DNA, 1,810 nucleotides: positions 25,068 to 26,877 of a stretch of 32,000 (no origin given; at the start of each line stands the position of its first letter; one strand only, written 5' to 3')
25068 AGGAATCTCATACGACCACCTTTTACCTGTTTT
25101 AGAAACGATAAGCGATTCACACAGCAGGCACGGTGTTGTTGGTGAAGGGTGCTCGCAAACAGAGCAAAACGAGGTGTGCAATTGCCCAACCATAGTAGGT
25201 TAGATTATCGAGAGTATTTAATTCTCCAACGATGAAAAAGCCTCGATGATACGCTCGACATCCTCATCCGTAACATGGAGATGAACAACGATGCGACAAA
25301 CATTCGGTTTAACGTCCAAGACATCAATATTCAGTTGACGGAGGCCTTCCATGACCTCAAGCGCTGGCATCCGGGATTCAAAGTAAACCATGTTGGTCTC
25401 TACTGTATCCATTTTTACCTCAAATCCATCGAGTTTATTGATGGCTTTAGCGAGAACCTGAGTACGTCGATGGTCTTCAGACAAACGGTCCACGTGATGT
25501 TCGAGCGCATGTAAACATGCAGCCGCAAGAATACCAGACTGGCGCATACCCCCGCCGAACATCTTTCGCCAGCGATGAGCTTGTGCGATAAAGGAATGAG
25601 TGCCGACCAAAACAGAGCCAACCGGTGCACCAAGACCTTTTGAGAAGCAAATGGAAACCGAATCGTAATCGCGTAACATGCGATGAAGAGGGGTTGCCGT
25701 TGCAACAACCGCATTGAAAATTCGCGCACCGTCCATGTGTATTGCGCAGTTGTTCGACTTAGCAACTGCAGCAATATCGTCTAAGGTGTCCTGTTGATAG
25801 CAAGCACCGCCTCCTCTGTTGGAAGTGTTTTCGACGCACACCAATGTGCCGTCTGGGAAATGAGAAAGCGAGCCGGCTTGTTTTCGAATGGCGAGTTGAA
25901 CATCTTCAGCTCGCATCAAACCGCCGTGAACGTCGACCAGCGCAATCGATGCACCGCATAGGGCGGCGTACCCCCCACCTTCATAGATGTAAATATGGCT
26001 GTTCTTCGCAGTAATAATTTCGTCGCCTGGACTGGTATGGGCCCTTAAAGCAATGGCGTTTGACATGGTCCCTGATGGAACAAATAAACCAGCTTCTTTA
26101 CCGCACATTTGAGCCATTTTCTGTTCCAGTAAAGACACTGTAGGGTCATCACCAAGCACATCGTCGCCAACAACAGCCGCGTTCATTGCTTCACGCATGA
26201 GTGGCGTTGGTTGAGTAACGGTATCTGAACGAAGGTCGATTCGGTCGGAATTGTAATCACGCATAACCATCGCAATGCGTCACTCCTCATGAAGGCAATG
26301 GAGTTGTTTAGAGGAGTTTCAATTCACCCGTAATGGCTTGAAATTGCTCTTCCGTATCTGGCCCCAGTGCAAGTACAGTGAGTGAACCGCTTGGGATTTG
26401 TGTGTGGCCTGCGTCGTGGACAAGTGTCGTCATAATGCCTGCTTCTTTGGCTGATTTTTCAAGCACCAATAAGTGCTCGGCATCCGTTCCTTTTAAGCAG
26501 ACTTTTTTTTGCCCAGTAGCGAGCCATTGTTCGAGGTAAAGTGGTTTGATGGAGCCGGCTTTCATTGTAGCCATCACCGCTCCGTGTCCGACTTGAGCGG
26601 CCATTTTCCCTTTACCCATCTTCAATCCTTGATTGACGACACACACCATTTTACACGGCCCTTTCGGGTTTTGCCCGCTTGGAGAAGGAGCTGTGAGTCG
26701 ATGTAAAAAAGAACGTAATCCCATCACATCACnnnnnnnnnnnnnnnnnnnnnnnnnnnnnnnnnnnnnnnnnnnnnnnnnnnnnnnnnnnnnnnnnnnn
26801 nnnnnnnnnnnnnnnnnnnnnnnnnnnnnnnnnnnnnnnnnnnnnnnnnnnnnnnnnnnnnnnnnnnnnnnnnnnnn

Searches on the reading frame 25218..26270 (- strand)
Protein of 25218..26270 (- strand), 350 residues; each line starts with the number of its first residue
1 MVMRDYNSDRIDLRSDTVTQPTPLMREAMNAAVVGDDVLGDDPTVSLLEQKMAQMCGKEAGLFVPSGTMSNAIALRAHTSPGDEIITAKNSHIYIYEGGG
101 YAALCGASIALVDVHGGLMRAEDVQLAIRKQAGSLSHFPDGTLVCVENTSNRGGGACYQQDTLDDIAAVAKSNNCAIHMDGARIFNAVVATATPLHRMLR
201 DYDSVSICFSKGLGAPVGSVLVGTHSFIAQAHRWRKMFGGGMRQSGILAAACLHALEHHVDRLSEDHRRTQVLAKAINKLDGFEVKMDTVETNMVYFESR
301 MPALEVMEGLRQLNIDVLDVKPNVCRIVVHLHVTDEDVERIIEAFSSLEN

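Call 22: search_protein_families(library=pfam, proteins=[window:25218-26270:-], max_evalue=0.001)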
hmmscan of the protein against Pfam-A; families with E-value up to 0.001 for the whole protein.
window:25218-26270:- (350 aa): 4 families
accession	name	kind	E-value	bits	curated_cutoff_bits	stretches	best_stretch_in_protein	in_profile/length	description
PF01212.27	Beta_elim_lyase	-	1.7e-100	336.5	27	1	12-298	1-286/288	Beta-eliminating lyase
PF00155.27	Aminotran_1_2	-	5.8e-09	36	19.7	1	47-345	46-361/361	Aminotransferase class I and II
PF01041.23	DegT_DnrJ_EryC1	-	2.2e-08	34.1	19.8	1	39-128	20-109/360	DegT/DnrJ/EryC1/StrS aminotransferase family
PF01053.26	Cys_Met_Meta_PP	-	0.00026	20.1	27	1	42-90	51-99/381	Cys/Met metabolism PLP-dependent enzyme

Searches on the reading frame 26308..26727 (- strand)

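Call 22: search_protein_families(library=pfam, proteins=[window:26308-26727:-], max_evalue=0.001)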
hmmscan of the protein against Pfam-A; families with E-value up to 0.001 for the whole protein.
window:26308-26727:- (139 aa): 1 family
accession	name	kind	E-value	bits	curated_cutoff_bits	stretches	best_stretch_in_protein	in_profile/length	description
PF01981.21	PTH2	-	8e-38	129.6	23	1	25-139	1-115/115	Peptidyl-tRNA hydrolase PTH2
